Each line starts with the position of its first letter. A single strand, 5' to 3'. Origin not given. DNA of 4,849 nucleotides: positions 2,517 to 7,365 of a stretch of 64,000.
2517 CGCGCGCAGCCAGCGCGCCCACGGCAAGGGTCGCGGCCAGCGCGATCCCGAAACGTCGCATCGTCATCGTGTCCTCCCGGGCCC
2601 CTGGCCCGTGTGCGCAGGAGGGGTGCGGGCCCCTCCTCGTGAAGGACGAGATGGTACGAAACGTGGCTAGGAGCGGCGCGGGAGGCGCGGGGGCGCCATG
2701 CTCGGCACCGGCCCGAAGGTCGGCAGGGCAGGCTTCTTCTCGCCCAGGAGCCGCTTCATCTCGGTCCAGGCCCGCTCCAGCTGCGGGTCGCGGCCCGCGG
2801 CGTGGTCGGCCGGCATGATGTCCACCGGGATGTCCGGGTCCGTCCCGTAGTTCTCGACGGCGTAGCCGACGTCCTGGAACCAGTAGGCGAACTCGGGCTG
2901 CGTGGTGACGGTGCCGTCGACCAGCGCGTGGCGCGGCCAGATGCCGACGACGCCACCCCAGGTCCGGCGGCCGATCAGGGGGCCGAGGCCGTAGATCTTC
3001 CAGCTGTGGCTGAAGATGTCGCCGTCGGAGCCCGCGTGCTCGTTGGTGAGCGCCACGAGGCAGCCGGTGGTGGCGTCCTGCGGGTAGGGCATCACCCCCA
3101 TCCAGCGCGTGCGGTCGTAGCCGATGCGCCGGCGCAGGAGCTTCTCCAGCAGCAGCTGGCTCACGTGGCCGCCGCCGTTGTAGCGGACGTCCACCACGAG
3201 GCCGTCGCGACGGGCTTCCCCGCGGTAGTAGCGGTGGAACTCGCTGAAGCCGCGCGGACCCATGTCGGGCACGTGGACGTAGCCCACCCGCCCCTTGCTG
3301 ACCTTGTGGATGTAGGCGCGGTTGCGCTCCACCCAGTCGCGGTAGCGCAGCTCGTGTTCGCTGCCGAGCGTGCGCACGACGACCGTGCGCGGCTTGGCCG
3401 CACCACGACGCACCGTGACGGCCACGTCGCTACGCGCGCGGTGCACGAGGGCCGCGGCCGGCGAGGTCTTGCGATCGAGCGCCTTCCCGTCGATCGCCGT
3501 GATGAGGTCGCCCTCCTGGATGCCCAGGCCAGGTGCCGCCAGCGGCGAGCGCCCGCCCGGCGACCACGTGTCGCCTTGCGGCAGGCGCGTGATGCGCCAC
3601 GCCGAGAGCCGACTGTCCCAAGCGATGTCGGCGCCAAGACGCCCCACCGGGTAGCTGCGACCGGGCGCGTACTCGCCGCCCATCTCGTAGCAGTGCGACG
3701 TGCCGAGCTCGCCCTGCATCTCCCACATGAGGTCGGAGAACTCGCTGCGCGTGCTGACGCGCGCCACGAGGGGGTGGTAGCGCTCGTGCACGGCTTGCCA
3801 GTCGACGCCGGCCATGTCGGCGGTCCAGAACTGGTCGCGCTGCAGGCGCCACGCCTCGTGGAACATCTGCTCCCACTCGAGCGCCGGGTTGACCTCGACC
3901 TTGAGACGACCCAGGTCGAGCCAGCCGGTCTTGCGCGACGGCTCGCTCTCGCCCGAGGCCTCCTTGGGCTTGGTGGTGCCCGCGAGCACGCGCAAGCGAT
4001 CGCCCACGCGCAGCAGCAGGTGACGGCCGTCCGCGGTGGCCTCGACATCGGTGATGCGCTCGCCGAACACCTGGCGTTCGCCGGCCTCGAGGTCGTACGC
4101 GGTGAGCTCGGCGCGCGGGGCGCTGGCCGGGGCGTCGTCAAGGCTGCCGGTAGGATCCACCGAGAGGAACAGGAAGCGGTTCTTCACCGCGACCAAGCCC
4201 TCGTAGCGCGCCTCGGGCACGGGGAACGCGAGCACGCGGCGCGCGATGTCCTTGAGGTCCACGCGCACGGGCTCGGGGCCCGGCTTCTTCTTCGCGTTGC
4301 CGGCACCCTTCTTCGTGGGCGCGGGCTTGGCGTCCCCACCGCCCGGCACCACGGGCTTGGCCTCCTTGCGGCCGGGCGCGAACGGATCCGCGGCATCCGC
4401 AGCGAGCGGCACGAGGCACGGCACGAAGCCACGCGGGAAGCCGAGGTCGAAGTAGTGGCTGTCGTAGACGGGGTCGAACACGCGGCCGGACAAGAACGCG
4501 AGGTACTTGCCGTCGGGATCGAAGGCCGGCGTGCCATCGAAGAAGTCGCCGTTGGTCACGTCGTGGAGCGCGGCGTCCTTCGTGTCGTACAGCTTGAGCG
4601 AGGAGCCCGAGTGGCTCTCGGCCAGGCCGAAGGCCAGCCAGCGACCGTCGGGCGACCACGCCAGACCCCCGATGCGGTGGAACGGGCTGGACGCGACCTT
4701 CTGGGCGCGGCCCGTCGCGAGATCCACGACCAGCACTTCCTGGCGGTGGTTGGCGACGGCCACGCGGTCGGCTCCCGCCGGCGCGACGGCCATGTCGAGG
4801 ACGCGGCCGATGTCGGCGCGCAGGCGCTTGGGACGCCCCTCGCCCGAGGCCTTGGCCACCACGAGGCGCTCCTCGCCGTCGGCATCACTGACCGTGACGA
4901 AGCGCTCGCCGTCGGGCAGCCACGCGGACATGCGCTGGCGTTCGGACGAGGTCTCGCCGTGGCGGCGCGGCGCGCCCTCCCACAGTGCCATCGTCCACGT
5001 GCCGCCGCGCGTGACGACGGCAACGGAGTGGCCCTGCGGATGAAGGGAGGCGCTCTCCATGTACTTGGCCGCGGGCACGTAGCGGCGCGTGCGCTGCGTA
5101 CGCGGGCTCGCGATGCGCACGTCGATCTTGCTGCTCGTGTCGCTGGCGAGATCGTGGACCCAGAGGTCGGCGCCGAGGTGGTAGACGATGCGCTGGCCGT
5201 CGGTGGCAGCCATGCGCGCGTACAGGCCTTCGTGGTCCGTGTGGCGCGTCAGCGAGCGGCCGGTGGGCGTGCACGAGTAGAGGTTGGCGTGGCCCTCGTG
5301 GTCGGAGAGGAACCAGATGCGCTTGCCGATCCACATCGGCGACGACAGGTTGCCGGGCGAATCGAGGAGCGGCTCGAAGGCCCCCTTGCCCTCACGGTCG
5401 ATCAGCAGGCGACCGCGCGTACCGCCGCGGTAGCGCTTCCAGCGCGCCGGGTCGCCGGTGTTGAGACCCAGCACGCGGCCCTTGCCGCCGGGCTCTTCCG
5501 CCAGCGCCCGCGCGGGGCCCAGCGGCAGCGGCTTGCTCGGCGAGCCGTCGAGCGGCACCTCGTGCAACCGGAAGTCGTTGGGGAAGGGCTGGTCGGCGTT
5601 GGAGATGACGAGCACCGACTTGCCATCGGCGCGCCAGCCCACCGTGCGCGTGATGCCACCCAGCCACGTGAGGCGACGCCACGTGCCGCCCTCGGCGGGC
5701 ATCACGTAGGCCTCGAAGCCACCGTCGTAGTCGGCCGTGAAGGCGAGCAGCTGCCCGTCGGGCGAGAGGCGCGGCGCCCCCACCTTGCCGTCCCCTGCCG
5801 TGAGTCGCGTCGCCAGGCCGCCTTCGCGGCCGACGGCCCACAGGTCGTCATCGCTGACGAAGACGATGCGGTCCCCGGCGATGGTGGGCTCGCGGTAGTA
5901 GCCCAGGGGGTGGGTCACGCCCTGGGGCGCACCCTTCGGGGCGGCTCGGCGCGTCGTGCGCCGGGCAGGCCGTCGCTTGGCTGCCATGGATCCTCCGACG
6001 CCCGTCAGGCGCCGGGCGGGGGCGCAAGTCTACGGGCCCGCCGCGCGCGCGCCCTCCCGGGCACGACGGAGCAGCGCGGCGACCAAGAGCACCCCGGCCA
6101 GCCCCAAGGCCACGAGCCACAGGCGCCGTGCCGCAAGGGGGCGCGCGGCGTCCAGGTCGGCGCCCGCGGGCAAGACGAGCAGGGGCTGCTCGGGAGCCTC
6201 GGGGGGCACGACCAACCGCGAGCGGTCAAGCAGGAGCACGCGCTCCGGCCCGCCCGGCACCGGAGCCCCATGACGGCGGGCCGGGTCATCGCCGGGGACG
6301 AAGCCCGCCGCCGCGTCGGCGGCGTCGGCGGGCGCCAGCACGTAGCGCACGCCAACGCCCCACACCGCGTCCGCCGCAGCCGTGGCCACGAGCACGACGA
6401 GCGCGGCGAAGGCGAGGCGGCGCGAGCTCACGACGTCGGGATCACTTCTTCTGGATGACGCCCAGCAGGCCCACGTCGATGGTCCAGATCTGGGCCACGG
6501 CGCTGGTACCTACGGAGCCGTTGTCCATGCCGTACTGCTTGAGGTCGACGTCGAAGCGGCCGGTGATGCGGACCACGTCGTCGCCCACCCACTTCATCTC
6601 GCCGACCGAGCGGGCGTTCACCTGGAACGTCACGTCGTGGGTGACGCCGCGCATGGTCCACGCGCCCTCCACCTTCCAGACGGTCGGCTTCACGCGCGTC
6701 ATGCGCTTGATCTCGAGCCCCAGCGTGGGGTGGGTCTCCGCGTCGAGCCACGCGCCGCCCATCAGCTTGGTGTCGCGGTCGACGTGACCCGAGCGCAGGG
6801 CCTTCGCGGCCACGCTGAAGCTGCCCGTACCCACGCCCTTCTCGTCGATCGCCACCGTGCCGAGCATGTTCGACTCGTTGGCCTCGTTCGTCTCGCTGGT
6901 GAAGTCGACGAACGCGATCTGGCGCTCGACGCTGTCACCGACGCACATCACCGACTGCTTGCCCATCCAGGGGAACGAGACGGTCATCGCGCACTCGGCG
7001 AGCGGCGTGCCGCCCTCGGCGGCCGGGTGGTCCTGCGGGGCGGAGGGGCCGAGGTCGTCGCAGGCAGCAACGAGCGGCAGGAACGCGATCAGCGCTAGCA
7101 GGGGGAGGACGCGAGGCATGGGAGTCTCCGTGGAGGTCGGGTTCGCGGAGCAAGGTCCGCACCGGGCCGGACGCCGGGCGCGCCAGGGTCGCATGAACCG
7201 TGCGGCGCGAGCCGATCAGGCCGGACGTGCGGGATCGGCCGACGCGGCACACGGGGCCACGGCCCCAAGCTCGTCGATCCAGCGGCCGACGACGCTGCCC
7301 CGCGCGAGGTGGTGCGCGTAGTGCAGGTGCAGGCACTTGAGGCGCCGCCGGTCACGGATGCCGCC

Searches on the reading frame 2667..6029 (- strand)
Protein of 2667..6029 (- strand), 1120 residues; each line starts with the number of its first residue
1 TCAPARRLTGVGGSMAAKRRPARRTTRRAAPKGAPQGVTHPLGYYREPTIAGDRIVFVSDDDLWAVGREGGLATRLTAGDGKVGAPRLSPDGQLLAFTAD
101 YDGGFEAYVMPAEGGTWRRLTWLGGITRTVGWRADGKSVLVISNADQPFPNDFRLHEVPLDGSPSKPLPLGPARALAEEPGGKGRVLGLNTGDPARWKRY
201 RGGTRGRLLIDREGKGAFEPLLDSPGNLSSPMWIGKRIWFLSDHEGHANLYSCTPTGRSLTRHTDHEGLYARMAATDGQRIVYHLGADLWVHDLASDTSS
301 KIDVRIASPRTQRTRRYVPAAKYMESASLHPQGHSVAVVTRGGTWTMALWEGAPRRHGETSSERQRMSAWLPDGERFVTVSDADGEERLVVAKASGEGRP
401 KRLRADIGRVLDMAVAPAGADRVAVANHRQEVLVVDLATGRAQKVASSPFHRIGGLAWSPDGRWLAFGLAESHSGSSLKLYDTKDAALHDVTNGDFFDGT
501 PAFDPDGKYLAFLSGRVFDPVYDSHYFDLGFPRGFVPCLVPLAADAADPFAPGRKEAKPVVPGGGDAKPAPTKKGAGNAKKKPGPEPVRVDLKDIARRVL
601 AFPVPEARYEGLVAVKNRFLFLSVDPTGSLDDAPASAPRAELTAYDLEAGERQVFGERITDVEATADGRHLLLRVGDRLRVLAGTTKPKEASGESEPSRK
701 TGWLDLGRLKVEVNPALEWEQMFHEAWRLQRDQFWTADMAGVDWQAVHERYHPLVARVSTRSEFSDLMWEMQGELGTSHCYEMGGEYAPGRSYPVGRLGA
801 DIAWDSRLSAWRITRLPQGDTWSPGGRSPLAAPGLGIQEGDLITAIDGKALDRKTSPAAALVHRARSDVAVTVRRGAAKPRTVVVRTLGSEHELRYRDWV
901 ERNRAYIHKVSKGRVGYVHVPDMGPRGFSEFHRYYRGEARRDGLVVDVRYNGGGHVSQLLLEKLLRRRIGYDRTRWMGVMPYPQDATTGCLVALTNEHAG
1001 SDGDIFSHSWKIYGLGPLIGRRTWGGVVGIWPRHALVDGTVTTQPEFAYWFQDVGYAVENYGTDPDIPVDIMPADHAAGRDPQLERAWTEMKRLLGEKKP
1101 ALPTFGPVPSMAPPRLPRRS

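Call 42: search_protein_families(library=pfam, proteins=[window:2667-6029:-], max_evalue=0.001)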
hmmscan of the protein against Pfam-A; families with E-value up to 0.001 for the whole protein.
window:2667-6029:- (1120 aa): 9 families
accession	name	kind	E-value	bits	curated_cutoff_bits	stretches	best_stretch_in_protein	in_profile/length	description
PF14684.11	Tricorn_C1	-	1e-28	99.4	24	1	715-773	1-59/59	Tricorn protease C1 domain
PF03572.23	Peptidase_S41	-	3.5e-24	85.7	24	1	914-1069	1-165/165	Peptidase family S41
PF14685.13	PDZ_Tricorn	-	1.9e-23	82.7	25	1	796-885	1-88/88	Tricorn protease PDZ domain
PF07676.18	PD40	-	2.1e-20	72.6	20.9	2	490-516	3-29/38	WD40-like Beta Propeller Repeat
PF25174.1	Beta-prop_THOC3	-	1.6e-08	34.3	305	1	369-515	9-149/272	THOC3 beta-propeller domain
PF17820.7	PDZ_6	-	3.1e-05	24.1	27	1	836-875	15-54/54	PDZ domain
PF00930.27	DPPIV_N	-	5.4e-05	22.5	22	0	432-467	25-59/354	Dipeptidyl peptidase IV (DPP IV) N-terminal region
PF23414.1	Beta-prop_EML_2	-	0.0003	20.7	90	0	413-485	45-112/266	Echinoderm microtubule-associated protein second beta-propeller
PF12894.13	ANAPC4_WD40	-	0.00061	20.4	22.9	0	421-473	8-61/91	Anaphase-promoting complex subunit 4 WD40 domain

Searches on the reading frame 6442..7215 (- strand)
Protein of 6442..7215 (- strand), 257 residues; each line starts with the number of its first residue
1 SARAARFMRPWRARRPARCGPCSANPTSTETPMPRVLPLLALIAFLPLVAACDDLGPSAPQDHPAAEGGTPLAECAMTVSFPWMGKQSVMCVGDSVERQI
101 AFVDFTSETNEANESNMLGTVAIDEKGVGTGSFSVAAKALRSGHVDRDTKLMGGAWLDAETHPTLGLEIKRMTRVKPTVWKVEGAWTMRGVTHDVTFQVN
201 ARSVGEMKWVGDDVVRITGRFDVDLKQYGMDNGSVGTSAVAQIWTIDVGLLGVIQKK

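Call 95: search_protein_families(library=pfam, proteins=[window:6442-7215:-], max_evalue=0.001)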
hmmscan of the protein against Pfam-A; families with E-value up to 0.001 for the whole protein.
window:6442-7215:- (257 aa): 1 family
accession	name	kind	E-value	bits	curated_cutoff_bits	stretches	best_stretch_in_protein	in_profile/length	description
PF04264.18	YceI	-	8.4e-17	62.4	23.7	1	109-243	21-141/150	YceI-like domain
